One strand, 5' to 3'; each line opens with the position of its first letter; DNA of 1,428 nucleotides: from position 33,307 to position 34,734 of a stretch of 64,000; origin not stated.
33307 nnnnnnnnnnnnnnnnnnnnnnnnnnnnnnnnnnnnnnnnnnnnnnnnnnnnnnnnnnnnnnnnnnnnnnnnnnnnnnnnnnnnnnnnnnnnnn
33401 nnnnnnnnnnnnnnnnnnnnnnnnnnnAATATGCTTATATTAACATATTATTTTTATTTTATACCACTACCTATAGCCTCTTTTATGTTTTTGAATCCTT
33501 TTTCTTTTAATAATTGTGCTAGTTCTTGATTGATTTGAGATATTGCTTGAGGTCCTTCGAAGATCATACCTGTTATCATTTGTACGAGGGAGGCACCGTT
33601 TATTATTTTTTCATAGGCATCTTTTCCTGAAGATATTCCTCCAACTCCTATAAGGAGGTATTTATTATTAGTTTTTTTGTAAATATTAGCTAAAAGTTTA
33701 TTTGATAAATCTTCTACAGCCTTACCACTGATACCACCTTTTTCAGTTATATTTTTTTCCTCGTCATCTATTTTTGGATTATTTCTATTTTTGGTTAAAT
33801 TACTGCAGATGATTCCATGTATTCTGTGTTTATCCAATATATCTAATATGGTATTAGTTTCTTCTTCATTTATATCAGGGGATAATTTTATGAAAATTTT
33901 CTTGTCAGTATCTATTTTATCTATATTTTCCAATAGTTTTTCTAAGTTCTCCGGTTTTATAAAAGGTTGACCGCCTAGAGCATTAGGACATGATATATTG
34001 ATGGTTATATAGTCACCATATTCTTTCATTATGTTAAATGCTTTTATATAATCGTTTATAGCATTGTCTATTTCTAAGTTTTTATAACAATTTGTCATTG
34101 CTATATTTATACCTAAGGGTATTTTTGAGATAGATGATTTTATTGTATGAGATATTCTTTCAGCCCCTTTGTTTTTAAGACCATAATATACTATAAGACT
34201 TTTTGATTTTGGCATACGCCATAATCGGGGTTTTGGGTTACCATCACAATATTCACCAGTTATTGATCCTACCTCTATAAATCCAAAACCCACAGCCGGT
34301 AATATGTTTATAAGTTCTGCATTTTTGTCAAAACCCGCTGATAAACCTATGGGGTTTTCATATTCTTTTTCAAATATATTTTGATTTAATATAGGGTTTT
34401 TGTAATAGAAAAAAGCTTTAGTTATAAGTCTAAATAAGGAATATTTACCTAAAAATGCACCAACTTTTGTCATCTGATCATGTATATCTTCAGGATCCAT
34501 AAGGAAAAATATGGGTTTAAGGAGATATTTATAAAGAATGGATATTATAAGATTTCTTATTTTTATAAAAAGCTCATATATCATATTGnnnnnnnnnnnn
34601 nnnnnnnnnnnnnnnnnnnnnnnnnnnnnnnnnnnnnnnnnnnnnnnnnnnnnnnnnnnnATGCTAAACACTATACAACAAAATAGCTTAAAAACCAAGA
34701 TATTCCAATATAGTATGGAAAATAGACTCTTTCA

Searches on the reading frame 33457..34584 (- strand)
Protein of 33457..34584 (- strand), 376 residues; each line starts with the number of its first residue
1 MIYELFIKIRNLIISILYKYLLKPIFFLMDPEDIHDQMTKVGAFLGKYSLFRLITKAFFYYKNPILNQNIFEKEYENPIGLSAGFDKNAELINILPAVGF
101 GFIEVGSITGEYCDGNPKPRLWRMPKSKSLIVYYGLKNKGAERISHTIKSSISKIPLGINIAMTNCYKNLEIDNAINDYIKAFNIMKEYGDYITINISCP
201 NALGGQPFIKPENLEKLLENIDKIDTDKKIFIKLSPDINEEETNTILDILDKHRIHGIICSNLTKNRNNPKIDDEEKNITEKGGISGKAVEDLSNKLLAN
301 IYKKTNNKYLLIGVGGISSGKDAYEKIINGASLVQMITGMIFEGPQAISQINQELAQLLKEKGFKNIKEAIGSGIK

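Call 78: search_protein_families(library=pfam, proteins=[window:33457-34584:-], max_evalue=0.001)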
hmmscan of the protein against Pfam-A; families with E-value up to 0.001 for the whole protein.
window:33457-34584:- (376 aa): 1 family
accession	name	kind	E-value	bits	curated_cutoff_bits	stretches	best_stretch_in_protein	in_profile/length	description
PF01180.27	DHO_dh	-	2.4e-69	234.2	27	1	66-359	2-291/291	Dihydroorotate dehydrogenase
